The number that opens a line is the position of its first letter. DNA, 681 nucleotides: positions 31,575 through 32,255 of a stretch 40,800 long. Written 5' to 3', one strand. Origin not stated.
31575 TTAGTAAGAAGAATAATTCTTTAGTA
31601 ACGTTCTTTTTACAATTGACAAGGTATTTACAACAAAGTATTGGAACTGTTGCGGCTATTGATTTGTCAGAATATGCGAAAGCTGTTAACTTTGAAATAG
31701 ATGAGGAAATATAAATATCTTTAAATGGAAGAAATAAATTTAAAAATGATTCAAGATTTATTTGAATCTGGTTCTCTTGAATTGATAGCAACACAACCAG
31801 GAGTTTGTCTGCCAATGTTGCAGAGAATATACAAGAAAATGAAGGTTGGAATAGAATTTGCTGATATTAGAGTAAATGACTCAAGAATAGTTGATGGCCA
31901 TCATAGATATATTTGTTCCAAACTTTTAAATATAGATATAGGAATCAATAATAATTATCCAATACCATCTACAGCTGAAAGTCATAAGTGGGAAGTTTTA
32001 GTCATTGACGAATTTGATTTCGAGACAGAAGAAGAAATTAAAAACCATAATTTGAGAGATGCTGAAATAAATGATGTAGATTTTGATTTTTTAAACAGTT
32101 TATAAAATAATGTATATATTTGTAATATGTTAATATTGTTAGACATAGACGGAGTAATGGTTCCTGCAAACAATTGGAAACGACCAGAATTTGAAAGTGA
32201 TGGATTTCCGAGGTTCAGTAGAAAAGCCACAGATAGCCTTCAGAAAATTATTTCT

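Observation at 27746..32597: Five-gene coupled operon: CD-NTase-like enzyme, E2-E1-JAB triple fusion, nuclease, ParB/Srx-like and HAD-like proteins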

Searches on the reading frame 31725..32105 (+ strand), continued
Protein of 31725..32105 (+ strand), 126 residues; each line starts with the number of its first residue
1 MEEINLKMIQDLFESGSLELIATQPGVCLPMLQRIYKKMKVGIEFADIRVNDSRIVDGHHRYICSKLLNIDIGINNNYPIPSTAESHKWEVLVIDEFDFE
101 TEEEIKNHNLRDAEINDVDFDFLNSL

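Call 68: fold_search(model_id=the predicted structure, library=viral)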
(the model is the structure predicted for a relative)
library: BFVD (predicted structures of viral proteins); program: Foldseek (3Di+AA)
matches with E <= 10: 251; with E <= 0.001: 0
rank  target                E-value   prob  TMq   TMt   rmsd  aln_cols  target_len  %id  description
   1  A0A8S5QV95            1.4e-02  1.00  0.41  0.18   3.4        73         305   19  ParB-like protein [Siphoviridae sp. ct5co22]
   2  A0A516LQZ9            1.6e-02  1.00  0.40  0.22   2.7        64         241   17  (no name in the UniProt tables at hand)
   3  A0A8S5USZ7            1.6e-02  0.98  0.47  0.19   6.7       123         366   14  Putative modification methylase [Siphoviridae sp. ct4fm14]
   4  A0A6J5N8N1            2.0e-02  1.00  0.36  0.54   5.0        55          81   29  ParB/Sulfiredoxin [uncultured Caudovirales phage]
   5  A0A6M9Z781            2.0e-02  0.96  0.44  0.28   7.0       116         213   13  (no name in the UniProt tables at hand)
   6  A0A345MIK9            2.8e-02  0.98  0.35  0.50   4.7        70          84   21  ParB-like nuclease domain protein [Gordonia phage Daredevil]
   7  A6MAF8                3.0e-02  1.00  0.36  0.49   1.6        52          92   17  Gp093 [Lactococcus phage KSY1]
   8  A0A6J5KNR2            3.0e-02  0.96  0.30  0.30   2.6        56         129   21  Uncharacterized protein [uncultured Caudovirales phage]
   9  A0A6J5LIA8            3.2e-02  0.84  0.39  0.18  11.2       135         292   14  ParB/Sulfiredoxin [uncultured Caudovirales phage]
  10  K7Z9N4                3.4e-02  0.98  0.44  0.38  12.6        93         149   18  ParB/Sulfiredoxin domain-containing protein [Serratia phage phiMAM1]
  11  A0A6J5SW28            3.4e-02  0.84  0.38  0.24   9.1       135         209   11  Spo0J Stage 0 sporulation protein J (Antagonist of Soj) containing ParB-like nuclease domain [uncultured Caudovirales phage]
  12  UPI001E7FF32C         3.4e-02  0.60  0.34  0.12  13.0       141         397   16  (no name look-up for this kind of identifier)
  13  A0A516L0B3            4.7e-02  1.00  0.45  0.25   1.8        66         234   18  (no name in the UniProt tables at hand)
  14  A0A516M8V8            5.0e-02  1.00  0.46  0.22   2.4        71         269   17  (no name in the UniProt tables at hand)
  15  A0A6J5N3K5            5.0e-02  0.57  0.29  0.18  11.2       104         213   16  Spo0J Stage 0 sporulation protein J (Antagonist of Soj) containing ParB-like nuclease domain [uncultured Caudovirales phage]
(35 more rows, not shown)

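Call 69: search_protein_representatives(alignment_id=A2)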
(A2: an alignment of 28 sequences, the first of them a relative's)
Query: 28 sequences, 125 profile positions. Proteins with E-value up to 0.001 (for the whole library): 283; up to 1e-10: 150; up to 1e-30: 7. The best 150 are listed.
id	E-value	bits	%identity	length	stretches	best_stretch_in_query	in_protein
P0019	2.2e-59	215.1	-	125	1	1-125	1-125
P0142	8.0e-38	145.4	-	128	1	1-123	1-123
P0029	5.9e-37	142.6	-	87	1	39-125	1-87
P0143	7.1e-35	135.9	-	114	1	1-112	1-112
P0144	1.0e-34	135.3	-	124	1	1-120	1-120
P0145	1.6e-32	128.2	-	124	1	1-122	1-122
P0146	8.1e-31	122.8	-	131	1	4-125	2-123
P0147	1.9e-30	121.5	-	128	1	1-125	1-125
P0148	2.5e-30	121.2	-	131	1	7-125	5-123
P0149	4.5e-29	117.1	-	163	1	1-123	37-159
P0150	7.7e-29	116.4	-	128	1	1-123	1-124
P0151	3.1e-27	111.2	-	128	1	4-124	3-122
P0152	1.0e-26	109.5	-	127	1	1-124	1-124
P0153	1.6e-26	108.9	-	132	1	3-122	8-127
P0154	2.0e-26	108.6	-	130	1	1-124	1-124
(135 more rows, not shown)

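Call 71: search_protein_families(library=padloc, proteins=[L010:4890-5405:+, L010:5402-6739:+, L010:6745-6969:+, L014:810-1151:+, L014:1148-1663:+], max_evalue=0.001)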
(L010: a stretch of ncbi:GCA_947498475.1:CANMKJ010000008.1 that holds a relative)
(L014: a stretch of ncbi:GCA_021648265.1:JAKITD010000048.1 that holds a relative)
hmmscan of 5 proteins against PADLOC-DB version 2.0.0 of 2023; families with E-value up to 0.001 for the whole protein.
L010:4890-5405:+ (171 aa): 11 families
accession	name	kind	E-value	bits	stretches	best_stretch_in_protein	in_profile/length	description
PDLC00700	Effector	-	2.3e-46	155.9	1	5-168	3-166/173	2TM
PDLC02364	PycTM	-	8.9e-35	118.4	1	5-169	4-153/160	-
PDLC02363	PycTM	-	3.8e-27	93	1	5-169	4-153/154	-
PDLC02365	PycTM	-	1.3e-23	82.1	1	6-169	1-162/165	-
PDLC00678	Effector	-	3.6e-18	64.3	1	5-170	9-175/184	2TM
PDLC00711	Effector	-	1.2e-15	56.1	1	3-165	4-157/164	2TM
PDLC00692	Effector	-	2.9e-12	44.8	1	57-167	48-153/167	2TM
PDLC00685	Effector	-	3.2e-10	38.1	1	19-152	30-152/174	2TM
PDLC00691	Effector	-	4.9e-10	37.6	1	20-170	17-169/176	2TM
PDLC00668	Effector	-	2.6e-09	35.2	1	14-168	18-176/184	2TM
PDLC02362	PycTM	-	0.00026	19.8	1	99-167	15-68/74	-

L010:5402-6739:+ (445 aa): 14 families
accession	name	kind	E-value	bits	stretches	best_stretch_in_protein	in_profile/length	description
PDLC00761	PycC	-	3.2e-156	518.6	1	1-430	1-437/438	Pycsar cyclase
PDLC02370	PycC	-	7.7e-104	345.7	1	5-379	2-336/340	-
PDLC00764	PycC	-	1.1e-77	259.8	1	60-420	59-437/449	Pycsar cyclase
PDLC00767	PycC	-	4.6e-77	257.6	1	1-321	1-317/337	Pycsar cyclase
PDLC02367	PycC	-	2.9e-16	57.6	1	82-276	28-216/226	-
PDLC00766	PycC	-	3e-12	44.5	1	81-261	30-203/232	Pycsar cyclase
PDLC00765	PycC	-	1.9e-09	35.1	1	73-255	234-414/477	Pycsar cyclase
PDLC02369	PycC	-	2.4e-09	35.1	1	96-276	46-212/248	-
PDLC00799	Cyclase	-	2.8e-07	27.5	1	318-417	336-429/449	oligonucleotide-cyclase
PDLC00734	PycC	-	1.2e-06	25.9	1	91-254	184-345/374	Pycsar cyclase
PDLC00824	Cyclase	-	4e-06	23.9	1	312-417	333-432/466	oligonucleotide-cyclase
PDLC02368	PycC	-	4.1e-06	24.6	1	82-238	30-182/234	-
PDLC02366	PycC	-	4.5e-06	23.9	1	58-254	239-434/486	-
PDLC00763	PycC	-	5.7e-06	23.9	1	96-258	53-212/268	Pycsar cyclase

L010:6745-6969:+ (74 aa): 2 families
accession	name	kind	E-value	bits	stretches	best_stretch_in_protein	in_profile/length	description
PDLC04941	PDC-S16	-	7.3e-37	124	1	1-74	1-75/75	-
PDLC04942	PDC-S16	-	7.4e-37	123.9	1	1-74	1-75/75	-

L014:810-1151:+ (113 aa): 12 families
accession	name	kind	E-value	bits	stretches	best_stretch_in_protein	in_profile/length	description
PDLC04142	capH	-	2.5e-11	42.6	1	10-111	5-98/103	capH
PDLC02926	HTH_VI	-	5.7e-11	40.5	1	12-83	2-73/92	-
PDLC03952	RmrA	-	1.2e-10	38.8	1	9-85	20-96/395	-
PDLC03954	RmrA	-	3.7e-09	34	1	5-73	4-72/380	-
PDLC03947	RmrA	-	9.7e-09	32.5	1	8-76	8-76/383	-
PDLC03944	RmrA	-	1.1e-08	32.5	1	10-73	5-68/384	-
PDLC03949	RmrA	-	6.7e-07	26.5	1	14-68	5-59/363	-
PDLC04775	PDC-M69A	-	7.6e-07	27.6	1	7-104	3-94/113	-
PDLC03665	Control_protein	-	1.1e-06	26.8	1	12-79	9-76/77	control protein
PDLC03951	RmrA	-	9.6e-06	22.8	1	14-79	11-76/400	-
PDLC03946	RmrA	-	0.00026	17.9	1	15-70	6-61/357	-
PDLC03945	RmrA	-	0.00065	17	1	12-70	3-61/394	-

L014:1148-1663:+ (171 aa): 17 families
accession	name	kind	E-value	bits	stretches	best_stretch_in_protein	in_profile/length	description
PDLC04141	capP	-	2.7e-34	116.7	1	10-165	9-154/242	capP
PDLC03954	RmrA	-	2.1e-27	94.1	1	4-165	139-291/380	-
PDLC03949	RmrA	-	4.8e-19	66.4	1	25-165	143-266/363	-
PDLC03947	RmrA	-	5.6e-19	66.2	1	5-165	140-291/383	-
PDLC03946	RmrA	-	1.7e-16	57.9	1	17-165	135-268/357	-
PDLC03945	RmrA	-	2.2e-16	58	1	34-165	170-294/394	-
PDLC03948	RmrA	-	2.7e-16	57.5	1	4-165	137-290/397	-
PDLC03952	RmrA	-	5.7e-16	56.3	1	6-165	153-303/395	-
PDLC03944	RmrA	-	5.5e-15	53.3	1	49-165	176-284/384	-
PDLC03951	RmrA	-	1.1e-13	48.9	1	44-164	179-285/400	-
PDLC03943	RmrA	-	7.6e-13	46.3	1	19-85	139-207/370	-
PDLC03950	RmrA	-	4e-12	43.8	1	21-164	145-278/369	-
PDLC03953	RmrA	-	1.3e-11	42.4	1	56-165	194-284/373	-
PDLC04776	PDC-M69B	-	2e-10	38.8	1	43-163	54-173/272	-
PDLC03955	RmrA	-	6.6e-10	36.7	1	15-165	156-291/371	-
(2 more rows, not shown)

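Call 73: find_related_loci(query=A2, collection=metagenome_contigs, flank=8000)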
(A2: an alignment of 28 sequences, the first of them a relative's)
Query A2 (126 aa) in metagenome_contigs; peptide patterns used: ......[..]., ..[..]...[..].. (x = any residue, [..] = any of these).
159 stretches matched a pattern; 33 encode a relative of the query (tblastn E <= 1e-3); 33 distinct loci.
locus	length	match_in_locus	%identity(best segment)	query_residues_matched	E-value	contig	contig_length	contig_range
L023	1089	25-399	64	1-126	4e-51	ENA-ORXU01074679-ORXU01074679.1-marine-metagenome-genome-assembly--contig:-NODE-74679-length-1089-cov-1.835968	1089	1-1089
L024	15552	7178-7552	62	1-126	8e-48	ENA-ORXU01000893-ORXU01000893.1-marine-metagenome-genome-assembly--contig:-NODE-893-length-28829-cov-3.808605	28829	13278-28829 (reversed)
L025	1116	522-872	66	3-120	5e-50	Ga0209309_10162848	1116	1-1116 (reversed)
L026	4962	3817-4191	62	1-126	6e-48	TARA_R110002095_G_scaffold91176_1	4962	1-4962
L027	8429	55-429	62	1-126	2e-47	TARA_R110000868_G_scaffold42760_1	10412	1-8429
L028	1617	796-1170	60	1-126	1e-47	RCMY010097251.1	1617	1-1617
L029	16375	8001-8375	58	1-126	1e-45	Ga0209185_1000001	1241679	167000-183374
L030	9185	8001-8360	62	6-126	4e-45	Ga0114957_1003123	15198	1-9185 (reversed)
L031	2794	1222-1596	55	1-126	7e-42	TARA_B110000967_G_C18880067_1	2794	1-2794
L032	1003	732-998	64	1-90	2e-37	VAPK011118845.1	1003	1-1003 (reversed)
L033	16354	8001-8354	42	1-118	2e-24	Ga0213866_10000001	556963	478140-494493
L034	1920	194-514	35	1-108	1e-20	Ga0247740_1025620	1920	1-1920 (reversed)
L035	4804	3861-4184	33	1-109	2e-19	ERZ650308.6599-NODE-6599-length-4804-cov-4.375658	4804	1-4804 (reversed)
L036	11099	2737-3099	37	2-118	2e-19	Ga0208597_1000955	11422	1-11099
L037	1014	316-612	38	1-100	2e-19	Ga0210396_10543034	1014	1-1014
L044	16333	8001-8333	32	1-111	3e-16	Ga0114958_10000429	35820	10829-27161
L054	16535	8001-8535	41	23-97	2e-8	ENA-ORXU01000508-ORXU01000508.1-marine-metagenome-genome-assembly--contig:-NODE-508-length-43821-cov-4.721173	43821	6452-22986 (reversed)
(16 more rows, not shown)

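Call 74: find_related_loci(query=A2, collection=viral_contigs, flank=8000)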
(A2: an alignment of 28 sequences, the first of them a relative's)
Query A2 (126 aa) in viral_contigs; peptide patterns used: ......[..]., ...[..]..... (x = any residue, [..] = any of these).
154 stretches matched a pattern, but none encodes a relative of the query by tblastn (E <= 1e-3).

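Call 78: search_protein_families(library=padloc, alignment_id=A4, max_evalue=0.00001)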
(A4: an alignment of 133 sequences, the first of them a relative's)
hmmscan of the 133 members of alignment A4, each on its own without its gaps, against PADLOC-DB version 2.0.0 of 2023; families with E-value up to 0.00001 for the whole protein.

A. member 1, L005:2806-4017:- (403 aa): 0 families

B. families by the number of members that match (of 133 scanned): 63 families (the first 25 are shown)
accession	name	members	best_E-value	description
PDLC03982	PD-Lambda-2_B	2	4.9e-33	-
PDLC04725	PDC-M60B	2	1.1e-30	-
PDLC03954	RmrA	2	4.4e-27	-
PDLC03949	RmrA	2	5.8e-20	-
PDLC03947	RmrA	2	5.9e-19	-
PDLC03952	RmrA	2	7.5e-17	-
PDLC03944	RmrA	2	3.4e-16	-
PDLC04726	PDC-M60C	2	1.8e-15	-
PDLC00758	Effector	1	2.2e-98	Phospholipase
PDLC00780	Cyclase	1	1.8e-94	oligonucleotide-cyclase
PDLC00770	Cyclase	1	5e-88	oligonucleotide-cyclase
PDLC00757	Effector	1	3e-78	Phospholipase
PDLC00816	Cyclase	1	1.4e-61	oligonucleotide-cyclase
PDLC04723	PDC-M60A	1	1.7e-61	-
PDLC00815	Cyclase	1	2e-61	oligonucleotide-cyclase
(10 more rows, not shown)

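Call 80: search_protein_families(library=padloc, proteins=[L029:4214-4954:+, L029:5208-6224:+, L029:6243-7772:+, L024:2789-3931:+, L024:4304-5425:+, L024:5382-6557:+, L054:4027-5502:+, L054:6551-7906:+, L033:6740-7981:+, L044:5680-7797:+], max_evalue=0.00001)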
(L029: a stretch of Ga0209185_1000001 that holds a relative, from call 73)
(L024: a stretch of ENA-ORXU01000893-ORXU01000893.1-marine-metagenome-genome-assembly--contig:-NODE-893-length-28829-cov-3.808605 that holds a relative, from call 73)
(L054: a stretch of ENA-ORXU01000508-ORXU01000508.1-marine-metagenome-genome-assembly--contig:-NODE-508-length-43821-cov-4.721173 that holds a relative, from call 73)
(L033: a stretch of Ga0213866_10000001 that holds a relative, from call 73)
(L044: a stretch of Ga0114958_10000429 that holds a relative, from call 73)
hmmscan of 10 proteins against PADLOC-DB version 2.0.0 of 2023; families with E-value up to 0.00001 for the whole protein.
L029:4214-4954:+ (246 aa): 0 families

L029:5208-6224:+ (338 aa): 4 families
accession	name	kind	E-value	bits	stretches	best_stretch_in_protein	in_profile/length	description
PDLC00758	Effector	-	2.2e-98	327.6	1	2-332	2-314/331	Phospholipase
PDLC00757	Effector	-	3e-78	261.5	1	2-335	6-311/331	Phospholipase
PDLC00756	Effector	-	4.6e-34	115.9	1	60-274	1-201/280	Phospholipase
PDLC00755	Effector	-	2.5e-30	103.6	1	2-294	7-276/311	Phospholipase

L029:6243-7772:+ (509 aa): 15 families
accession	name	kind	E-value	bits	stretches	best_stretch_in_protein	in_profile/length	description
PDLC00780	Cyclase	-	1.8e-94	315.1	1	3-338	10-321/388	oligonucleotide-cyclase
PDLC00770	Cyclase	-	5e-88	294.2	1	3-348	9-345/509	oligonucleotide-cyclase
PDLC00816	Cyclase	-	1.4e-61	207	1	4-367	16-359/542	oligonucleotide-cyclase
PDLC00815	Cyclase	-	2e-61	206.3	1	3-368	13-349/393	oligonucleotide-cyclase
PDLC00797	Cyclase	-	1.5e-30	104.5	1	4-332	15-338/417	oligonucleotide-cyclase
PDLC00800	Cyclase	-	4.5e-28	96.8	1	3-247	18-267/420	oligonucleotide-cyclase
PDLC00811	Cyclase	-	7.6e-24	82.5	1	6-336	55-377/427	oligonucleotide-cyclase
PDLC00817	Cyclase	-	1.8e-22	78.1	1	24-334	44-349/419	oligonucleotide-cyclase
PDLC00798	Cyclase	-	1.5e-19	68.6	1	26-180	27-167/344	oligonucleotide-cyclase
PDLC00793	Cyclase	-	3.3e-19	67.4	1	22-179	24-167/462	oligonucleotide-cyclase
PDLC00787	Cyclase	-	4.7e-18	63.6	1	14-179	16-169/333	oligonucleotide-cyclase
PDLC00813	Cyclase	-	1.6e-13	48.7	1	4-253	12-271/417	oligonucleotide-cyclase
PDLC00795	Cyclase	-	2.8e-13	47.7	1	46-245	50-214/340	oligonucleotide-cyclase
PDLC00824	Cyclase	-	4.7e-12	43.5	1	15-174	24-179/466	oligonucleotide-cyclase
PDLC00774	Cyclase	-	3.9e-11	40.7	1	30-182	36-170/316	oligonucleotide-cyclase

L024:2789-3931:+ (380 aa): 0 families

L024:4304-5425:+ (373 aa): 0 families

L024:5382-6557:+ (391 aa): 0 families

L054:4027-5502:+ (491 aa): 1 family
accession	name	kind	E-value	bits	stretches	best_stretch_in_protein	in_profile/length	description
PDLC02759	SspA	-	8.9e-06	23.2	0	163-331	65-215/374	SspA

L054:6551-7906:+ (451 aa): 0 families

L033:6740-7981:+ (413 aa): 0 families

L044:5680-7797:+ (705 aa): 0 families

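Call 108: search_protein_families(library=pfam, proteins=[L010:6745-6969:+], max_evalue=0.01)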
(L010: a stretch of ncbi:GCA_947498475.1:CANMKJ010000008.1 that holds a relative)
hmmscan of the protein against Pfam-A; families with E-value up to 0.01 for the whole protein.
L010:6745-6969:+ (74 aa): 1 family
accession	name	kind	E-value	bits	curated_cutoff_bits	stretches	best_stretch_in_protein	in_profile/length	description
PF09954.14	DUF2188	-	6.5e-24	84.3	22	1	6-65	1-62/62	Uncharacterized protein conserved in bacteria (DUF2188)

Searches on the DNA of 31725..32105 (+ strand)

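Call 97: search_rna_families(source=L009, start=6860, end=7720, threshold=evalue, max_evalue=1)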
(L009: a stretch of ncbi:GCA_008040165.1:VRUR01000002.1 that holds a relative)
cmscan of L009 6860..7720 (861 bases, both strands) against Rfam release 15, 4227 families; matches with E-value up to 1: 1.
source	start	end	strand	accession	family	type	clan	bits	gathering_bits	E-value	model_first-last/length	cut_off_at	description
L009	6860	6929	+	RF00557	L10_leader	Cis-reg; leader;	-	20.5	44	0.67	58-138/138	5'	Ribosomal protein L10 leader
